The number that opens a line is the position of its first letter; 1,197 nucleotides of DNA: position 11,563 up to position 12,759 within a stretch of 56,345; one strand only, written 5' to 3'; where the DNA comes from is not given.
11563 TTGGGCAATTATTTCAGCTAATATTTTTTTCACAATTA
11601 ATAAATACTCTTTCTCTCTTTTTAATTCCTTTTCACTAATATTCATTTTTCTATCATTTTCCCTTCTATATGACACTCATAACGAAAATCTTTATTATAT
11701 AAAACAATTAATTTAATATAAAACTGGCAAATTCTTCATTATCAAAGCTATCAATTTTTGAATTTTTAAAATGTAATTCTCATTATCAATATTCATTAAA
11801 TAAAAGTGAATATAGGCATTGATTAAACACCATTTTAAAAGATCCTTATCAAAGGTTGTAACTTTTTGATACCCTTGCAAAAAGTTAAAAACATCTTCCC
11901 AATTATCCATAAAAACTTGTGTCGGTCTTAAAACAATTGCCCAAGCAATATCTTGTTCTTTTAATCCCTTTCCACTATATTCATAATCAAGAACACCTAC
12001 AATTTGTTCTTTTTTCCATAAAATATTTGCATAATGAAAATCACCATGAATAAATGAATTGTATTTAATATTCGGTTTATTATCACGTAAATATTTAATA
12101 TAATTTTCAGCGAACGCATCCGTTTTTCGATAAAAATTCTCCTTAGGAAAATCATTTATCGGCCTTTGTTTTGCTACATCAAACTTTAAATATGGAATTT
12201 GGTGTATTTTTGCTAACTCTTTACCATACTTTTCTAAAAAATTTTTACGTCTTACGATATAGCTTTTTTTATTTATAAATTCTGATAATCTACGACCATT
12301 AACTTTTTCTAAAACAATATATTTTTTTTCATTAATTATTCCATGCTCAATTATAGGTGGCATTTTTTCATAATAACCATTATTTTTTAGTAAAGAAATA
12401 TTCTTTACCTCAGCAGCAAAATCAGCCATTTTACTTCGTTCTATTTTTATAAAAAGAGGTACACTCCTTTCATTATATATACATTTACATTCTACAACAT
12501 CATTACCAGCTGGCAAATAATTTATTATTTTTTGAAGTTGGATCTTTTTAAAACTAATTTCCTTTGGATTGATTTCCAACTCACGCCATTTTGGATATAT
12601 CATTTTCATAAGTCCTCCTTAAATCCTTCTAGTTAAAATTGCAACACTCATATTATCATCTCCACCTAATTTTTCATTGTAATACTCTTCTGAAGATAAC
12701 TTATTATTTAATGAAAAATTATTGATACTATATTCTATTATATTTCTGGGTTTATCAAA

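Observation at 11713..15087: Precursor peptide + radical-SAM/SPASM + PP2C phosphatase + APH-fold kinase operon: candidate undescribed RiPP-type system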

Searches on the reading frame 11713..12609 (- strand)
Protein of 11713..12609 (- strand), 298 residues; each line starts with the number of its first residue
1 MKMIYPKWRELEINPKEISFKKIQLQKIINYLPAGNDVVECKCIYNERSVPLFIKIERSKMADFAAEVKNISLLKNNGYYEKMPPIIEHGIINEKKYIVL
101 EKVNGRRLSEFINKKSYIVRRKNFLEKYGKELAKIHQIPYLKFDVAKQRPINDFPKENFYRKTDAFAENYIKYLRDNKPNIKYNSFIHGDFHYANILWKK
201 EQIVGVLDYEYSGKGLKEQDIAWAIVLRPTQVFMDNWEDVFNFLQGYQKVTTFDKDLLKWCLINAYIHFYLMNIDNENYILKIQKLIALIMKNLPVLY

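Call 3: search_protein_families(library=ncbifam, proteins=[window:11713-12609:-], max_evalue=0.01)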
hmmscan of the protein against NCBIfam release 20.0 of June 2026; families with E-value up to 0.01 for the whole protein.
window:11713-12609:- (298 aa): 14 families
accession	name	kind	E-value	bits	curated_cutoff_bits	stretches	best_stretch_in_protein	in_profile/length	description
NF033068.1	APH_3p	equivalog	2.6e-12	46.8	205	1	46-247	31-235/255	APH(3') family aminoglycoside O-phosphotransferase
TIGR03724.2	arch_bud32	equivalog_domain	3.6e-08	33.1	125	1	66-145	42-111/193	KEOPS complex kinase/ATPase Bud32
NF008738.0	PRK11768.1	equivalog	8.5e-08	31.9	194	1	146-260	162-267/327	serine/threonine protein kinase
NF033065.0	APH_3p_IVa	exception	1.4e-06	28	530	1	46-248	38-245/262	aminoglycoside O-phosphotransferase APH(3')-IVa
NF003558.0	PRK05231.1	equivalog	1.8e-06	27.2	271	1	182-274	185-282/322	homoserine kinase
TIGR02721.1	ycfN_thiK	equivalog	4.1e-06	26.1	299.45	1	159-254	121-208/256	thiamine kinase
NF011460.0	PRK14879.1-1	equivalog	2.3e-05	23.6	199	0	181-255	125-204/232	Kae1-associated kinase Bud32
NF032898.2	APH_3p_II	exception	7.7e-05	22.1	360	1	45-249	30-238/256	APH(3')-II family aminoglycoside O-phosphotransferase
NF007174.0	PRK09605.1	equivalog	0.00028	19.5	447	0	66-144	385-452/535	bifunctional N(6)-L-threonylcarbamoyladenine synthase/serine/threonine protein kinase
NF038151.1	lanthi_synth_III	equivalog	0.00031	19.3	575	0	180-213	351-384/833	class III lanthionine synthetase LanKC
TIGR00938.1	thrB_alt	equivalog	0.00042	19.7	255.9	1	164-226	167-229/307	homoserine kinase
NF011462.0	PRK14879.1-3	equivalog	0.0013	18.5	174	0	185-259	102-178/192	Kae1-associated kinase Bud32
NF033064.0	APH_3p_IIIa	exception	0.0014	18.2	530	1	168-227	169-227/264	aminoglycoside O-phosphotransferase APH(3')-IIIa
NF033059.2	APH_3p_I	exception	0.0015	17.9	400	1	168-223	172-227/267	APH(3')-I family aminoglycoside O-phosphotransferase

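Call 4: search_protein_families(library=pfam, proteins=[window:11713-12609:-], max_evalue=0.01)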
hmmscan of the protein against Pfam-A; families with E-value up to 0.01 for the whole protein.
window:11713-12609:- (298 aa): 4 families
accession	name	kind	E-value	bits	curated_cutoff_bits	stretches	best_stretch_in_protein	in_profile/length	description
PF01636.29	APH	-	4.9e-15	56.4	23.2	1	51-226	22-212/239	Phosphotransferase enzyme family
PF03881.20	Fructosamin_kin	-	9.1e-08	32.1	22.4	1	35-162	27-142/288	Fructosamine kinase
PF19974.5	TCAD9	-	0.00024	20.9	40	1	176-223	290-336/429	Ternary complex associated domain 9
PF02958.26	EcKL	-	0.0027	17.5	22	1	147-215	189-251/294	Ecdysteroid kinase-like family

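Call 23: find_homologous_proteins(query=window:11713-12609:-, max_evalue=0.00001)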
Query window:11713-12609:- (298 aa): 282 proteins with E <= 0.00001 among 1107 candidates; the best 120 are listed.
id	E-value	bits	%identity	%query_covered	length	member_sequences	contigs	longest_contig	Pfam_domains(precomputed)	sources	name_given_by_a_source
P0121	1.4e-196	670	100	100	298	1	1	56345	PF03881.21,PF01636.30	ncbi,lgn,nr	ncbi:MAG: aminoglycoside phosphotransferase family protein [bacterium]|nr:aminoglycoside phosphotran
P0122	2.3e-104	367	57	98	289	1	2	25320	PF03881.21,PF01636.30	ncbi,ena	-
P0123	1.8e-102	361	58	97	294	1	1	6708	PF01636.30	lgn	-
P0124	2.6e-102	360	58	97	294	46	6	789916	PF03881.21,PF01636.30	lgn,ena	-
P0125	1.1e-101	358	57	93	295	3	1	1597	PF03881.21,PF01636.30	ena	-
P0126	1.0e-99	352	56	97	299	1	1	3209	PF03881.21,PF01636.30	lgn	-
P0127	2.6e-99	350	57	96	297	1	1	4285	PF03881.21,PF01636.30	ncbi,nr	ncbi:MAG: aminoglycoside phosphotransferase family protein [Bacilli bacterium]|nr:aminoglycoside pho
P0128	6.2e-99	349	57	96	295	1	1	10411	PF01636.30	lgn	-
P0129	3.7e-98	347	54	97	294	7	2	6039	PF03881.21,PF01636.30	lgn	-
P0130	6.0e-98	346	57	96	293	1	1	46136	PF03881.21,PF01636.30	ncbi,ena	-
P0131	1.6e-97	344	54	97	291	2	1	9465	PF01636.30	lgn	-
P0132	2.2e-97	344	55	98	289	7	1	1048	PF03881.21,PF01636.30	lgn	-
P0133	3.6e-97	343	57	97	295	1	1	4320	PF03881.21,PF01636.30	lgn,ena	-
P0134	3.8e-97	343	54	98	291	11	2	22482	PF01636.30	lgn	-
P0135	5.4e-97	343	55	93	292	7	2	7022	PF03881.21,PF01636.30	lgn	-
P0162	5.7e-94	333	55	96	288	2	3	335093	PF01636.30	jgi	jgi:aminoglycoside phosphotransferase (APT) family kinase protein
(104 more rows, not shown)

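Call 24: find_encoding_contigs(protein=P0124, flank=8000, max_places=3)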
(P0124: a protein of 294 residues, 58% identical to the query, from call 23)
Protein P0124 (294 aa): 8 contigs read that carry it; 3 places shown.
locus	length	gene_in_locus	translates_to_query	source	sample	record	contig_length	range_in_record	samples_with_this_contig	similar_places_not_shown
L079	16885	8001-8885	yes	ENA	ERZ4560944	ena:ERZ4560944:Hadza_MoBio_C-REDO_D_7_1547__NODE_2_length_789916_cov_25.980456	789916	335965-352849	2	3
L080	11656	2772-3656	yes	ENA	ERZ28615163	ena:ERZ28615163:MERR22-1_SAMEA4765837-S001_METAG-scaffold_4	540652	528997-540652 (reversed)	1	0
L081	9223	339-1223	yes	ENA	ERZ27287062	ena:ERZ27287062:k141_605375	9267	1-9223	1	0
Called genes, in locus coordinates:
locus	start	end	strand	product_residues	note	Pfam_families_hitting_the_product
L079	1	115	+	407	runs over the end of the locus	PF01381:HTH_3, PF12844:HTH_19, PF13443:HTH_26 (weak), PF13560:HTH_31 (weak)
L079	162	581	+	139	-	PF09951:Imm33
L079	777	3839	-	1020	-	PF00331:Glyco_hydro_10, PF02811:PHP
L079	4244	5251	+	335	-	PF01073:3Beta_HSD, PF01370:Epimerase, PF02719:Polysacc_synt_2 (weak), PF04321:RmlD_sub_bind, PF16363:GDP_Man_Dehyd, PF13460:NAD_binding_10, PF07993:NAD_binding_4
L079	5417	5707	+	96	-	-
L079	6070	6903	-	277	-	-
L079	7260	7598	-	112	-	-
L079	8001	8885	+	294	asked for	PF03881:Fructosamin_kin (faint), PF01636:APH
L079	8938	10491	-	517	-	-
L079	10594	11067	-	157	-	PF14470:bPH_3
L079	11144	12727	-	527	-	PF00005:ABC_tran, PF02463:SMC_N (faint), PF13304:AAA_21 (weak), PF12848:ABC_tran_Xtn, PF00005:ABC_tran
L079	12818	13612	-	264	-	-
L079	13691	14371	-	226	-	PF01832:Glucosaminidase (weak)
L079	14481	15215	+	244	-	PF02146:SIR2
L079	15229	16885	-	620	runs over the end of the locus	PF16403:Bact_surface_Ig-like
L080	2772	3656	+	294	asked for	PF03881:Fructosamin_kin (faint), PF01636:APH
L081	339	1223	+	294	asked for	PF03881:Fructosamin_kin (faint), PF01636:APH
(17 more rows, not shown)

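Call 25: find_encoding_contigs(protein=P0162, flank=8000, max_places=3)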
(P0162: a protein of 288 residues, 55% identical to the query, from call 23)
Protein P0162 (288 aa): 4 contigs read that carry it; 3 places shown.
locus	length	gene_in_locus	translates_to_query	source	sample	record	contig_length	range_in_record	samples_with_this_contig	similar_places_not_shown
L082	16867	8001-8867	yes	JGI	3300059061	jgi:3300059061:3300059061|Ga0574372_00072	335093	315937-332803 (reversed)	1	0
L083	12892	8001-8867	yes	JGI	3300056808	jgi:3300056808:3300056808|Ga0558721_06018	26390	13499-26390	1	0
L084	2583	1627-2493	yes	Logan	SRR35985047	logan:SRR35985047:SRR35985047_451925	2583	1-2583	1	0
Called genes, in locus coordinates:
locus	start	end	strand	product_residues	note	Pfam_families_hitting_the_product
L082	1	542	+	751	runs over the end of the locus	PF17854:FtsK_alpha, PF01580:FtsK_SpoIIIE, PF09397:FtsK_gamma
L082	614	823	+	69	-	-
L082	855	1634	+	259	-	PF02463:SMC_N, PF00005:ABC_tran, PF13304:AAA_21 (faint)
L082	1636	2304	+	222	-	PF01458:SUFBD_core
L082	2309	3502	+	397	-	PF00155:Aminotran_1_2, PF00266:Aminotran_5, PF01041:DegT_DnrJ_EryC1, PF01212:Beta_elim_lyase (weak), PF01053:Cys_Met_Meta_PP (weak)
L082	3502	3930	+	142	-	PF01592:NifU_N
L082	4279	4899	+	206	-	-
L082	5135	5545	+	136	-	-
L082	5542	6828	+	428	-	PF02403:Seryl_tRNA_N, PF00587:tRNA-synt_2b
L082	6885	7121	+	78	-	PF14069:SpoVIF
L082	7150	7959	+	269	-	-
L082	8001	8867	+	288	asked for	PF01636:APH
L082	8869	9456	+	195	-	PF00440:TetR_N (weak), PF14278:TetR_C_8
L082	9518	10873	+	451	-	PF04055:Radical_SAM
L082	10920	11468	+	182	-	PF03729:DUF308 (weak)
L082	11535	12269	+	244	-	PF13240:Zn_Ribbon_1 (weak)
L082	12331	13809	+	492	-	PF09547:SpoIVA_ATPase, PF20438:SpoIVA_middle, PF20439:SpoIVA_C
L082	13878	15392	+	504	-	PF14264:Glucos_trans_II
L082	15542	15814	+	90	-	PF00216:Bac_DNA_binding, PF18291:HU-HIG (weak)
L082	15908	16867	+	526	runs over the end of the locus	-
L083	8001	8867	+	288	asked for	PF01636:APH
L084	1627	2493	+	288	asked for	PF01636:APH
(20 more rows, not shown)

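Call 27: find_related_loci(query=A2, collection=metagenome_contigs, flank=10000)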
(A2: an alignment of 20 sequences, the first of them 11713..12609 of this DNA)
Query A2 (298 aa) in metagenome_contigs; peptide patterns used: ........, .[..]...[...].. (x = any residue, [..] = any of these).
238 stretches matched a pattern; 77 encode a relative of the query (tblastn E <= 1e-3); 75 distinct loci.
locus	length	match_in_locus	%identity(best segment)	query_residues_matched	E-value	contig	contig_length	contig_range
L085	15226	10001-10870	56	4-292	1e-98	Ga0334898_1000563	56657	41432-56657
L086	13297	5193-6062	56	4-292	1e-98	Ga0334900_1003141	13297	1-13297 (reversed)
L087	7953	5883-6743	53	7-294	9e-98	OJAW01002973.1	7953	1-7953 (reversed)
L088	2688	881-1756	55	1-290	4e-99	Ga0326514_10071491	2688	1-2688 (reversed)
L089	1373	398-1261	55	3-294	6e-103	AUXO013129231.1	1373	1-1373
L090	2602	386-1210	55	5-279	3e-96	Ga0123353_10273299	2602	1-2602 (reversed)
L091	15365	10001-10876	53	1-292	5e-92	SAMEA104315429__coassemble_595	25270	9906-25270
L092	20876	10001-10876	52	1-292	7e-92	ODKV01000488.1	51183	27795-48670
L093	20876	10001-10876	52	1-292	7e-92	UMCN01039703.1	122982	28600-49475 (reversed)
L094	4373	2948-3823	52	1-292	4e-92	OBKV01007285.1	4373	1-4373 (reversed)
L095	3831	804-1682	51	1-293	2e-92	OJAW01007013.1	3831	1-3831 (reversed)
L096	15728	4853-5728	52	1-292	7e-92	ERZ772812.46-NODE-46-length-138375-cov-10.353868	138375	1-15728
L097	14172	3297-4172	53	1-292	8e-92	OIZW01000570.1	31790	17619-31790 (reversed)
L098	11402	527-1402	52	1-292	7e-92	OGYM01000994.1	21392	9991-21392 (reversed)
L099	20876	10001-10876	52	1-292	2e-91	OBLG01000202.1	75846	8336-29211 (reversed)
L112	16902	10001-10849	53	3-283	7e-90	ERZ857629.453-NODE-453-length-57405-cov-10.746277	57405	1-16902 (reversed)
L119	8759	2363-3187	51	7-290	2e-84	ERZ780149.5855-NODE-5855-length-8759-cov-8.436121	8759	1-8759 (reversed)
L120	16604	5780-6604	51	7-290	2e-84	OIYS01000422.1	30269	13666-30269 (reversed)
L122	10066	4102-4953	49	3-293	6e-82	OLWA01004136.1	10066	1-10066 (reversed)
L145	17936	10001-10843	41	7-294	1e-59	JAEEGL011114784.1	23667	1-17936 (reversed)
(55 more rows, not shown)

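Call 32: search_protein_families(library=pfam, proteins=[L120:2014-3879:+, L120:3895-5685:+, L122:2007-4055:+, L122:6106-7656:+, L122:5005-5523:+, L112:10910-13027:+, L091:10867-11229:+, L082:7150-7959:+, L079:8938-10491:-, L145:8737-9990:+], max_evalue=0.001)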
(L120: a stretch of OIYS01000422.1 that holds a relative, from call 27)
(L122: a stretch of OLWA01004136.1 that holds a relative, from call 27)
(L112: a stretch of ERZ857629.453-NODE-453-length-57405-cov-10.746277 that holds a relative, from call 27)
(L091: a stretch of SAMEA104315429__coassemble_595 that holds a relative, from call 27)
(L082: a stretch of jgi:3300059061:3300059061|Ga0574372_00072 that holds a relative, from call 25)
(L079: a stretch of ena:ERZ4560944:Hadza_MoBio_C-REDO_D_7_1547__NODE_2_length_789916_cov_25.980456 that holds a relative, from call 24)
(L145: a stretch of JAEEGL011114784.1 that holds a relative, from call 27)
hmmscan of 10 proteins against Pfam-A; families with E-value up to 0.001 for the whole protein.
L120:2014-3879:+ (621 aa): 1 family
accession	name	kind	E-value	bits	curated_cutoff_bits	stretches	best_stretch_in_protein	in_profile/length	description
PF00501.34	AMP-binding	-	2.4e-50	171.9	29.9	1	45-431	5-375/384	AMP-binding enzyme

L120:3895-5685:+ (596 aa): 2 families
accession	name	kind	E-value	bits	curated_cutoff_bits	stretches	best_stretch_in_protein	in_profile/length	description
PF02518.31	HATPase_c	-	1.4e-12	48.5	26.4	1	349-458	1-109/111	Histidine kinase-, DNA gyrase B-, and HSP90-like ATPase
PF00072.30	Response_reg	-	1e-07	32.5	30.2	1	485-586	9-110/111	Response regulator receiver domain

L122:2007-4055:+ (682 aa): 3 families
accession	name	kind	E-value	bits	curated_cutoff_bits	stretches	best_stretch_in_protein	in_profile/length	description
PF00122.25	E1-E2_ATPase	-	1.2e-47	162.2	28.1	1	195-372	4-180/181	E1-E2 ATPase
PF00702.32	Hydrolase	-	1.4e-23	84.7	26.4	1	392-590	4-191/191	haloacid dehalogenase-like hydrolase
PF00403.32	HMA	-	5.6e-08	33.5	24.8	1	9-64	2-58/62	Heavy-metal-associated domain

L122:6106-7656:+ (516 aa): 2 families
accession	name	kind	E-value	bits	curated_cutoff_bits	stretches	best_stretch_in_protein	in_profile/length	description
PF04055.27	Radical_SAM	-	9.3e-29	101.2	29.5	1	28-182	1-164/166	Radical SAM superfamily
PF13353.11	Fer4_12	-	1.2e-05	26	22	1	32-91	13-73/137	4Fe-4S single cluster domain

L122:5005-5523:+ (172 aa): 1 family
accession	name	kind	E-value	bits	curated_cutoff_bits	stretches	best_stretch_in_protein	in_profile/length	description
PF00293.34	NUDIX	-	1.3e-12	48.3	21.1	1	40-149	2-119/134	NUDIX domain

L112:10910-13027:+ (705 aa): 23 families
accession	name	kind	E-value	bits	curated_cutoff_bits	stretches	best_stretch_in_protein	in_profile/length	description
PF07724.20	AAA_2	-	1.8e-72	243.2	27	1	451-607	1-166/166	AAA domain (Cdc48 subfamily)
PF17871.7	AAA_lid_9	-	1.3e-34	118.6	22.8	1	199-300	1-102/104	AAA lid domain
PF00004.35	AAA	-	1.1e-25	91.1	21.2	2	60-176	2-111/131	ATPase family associated with various cellular activities (AAA)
PF10431.15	ClpB_D2-small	-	2e-22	79.5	21.9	1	613-693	1-81/81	C-terminal, D2-small domain, of ClpB protein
PF07728.20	AAA_5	-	1.3e-19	71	22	1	456-577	2-125/139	AAA domain (dynein-related subfamily)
PF13191.12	AAA_16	-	1.2e-12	49.1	32.6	1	37-83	2-51/167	AAA ATPase domain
PF13401.12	AAA_22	-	8.9e-11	42.7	27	1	456-550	8-109/130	AAA domain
PF20720.3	nSTAND3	-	3.4e-10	40.3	27.2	1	458-495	22-59/155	Novel STAND NTPase 3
PF00158.32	Sigma54_activat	-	5.5e-10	39.6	20.2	1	456-583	25-151/168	Sigma-54 interaction domain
PF12775.13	AAA_7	-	1.6e-07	31.4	25.8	0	455-502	35-82/181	P-loop containing dynein motor region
PF13173.12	AAA_14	-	3.9e-07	30.6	27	0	458-552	7-88/129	AAA domain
PF05621.17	TniB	-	1e-06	28.7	22.4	1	57-196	36-185/189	Bacterial TniB protein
PF20030.5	bpMoxR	-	1.9e-06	27.5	27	0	457-574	35-145/205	MoxR domain in the MoxR-vWA-beta-propeller ternary systems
PF13238.12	AAA_18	-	4e-06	27.8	29.4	0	61-131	3-76/128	AAA domain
PF01695.23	IstB_IS21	-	1.4e-05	25.2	24.1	0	457-482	96-121/238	IstB-like ATP binding protein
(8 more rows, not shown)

L091:10867-11229:+ (120 aa): 0 families

L082:7150-7959:+ (269 aa): 0 families

L079:8938-10491:- (517 aa): 0 families

L145:8737-9990:+ (417 aa): 2 families
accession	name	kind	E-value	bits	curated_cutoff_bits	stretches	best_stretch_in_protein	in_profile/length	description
PF04055.27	Radical_SAM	-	1.8e-16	61.2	29.5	1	79-244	2-164/166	Radical SAM superfamily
PF13353.11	Fer4_12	-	2.4e-08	34.8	22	1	81-192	12-117/137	4Fe-4S single cluster domain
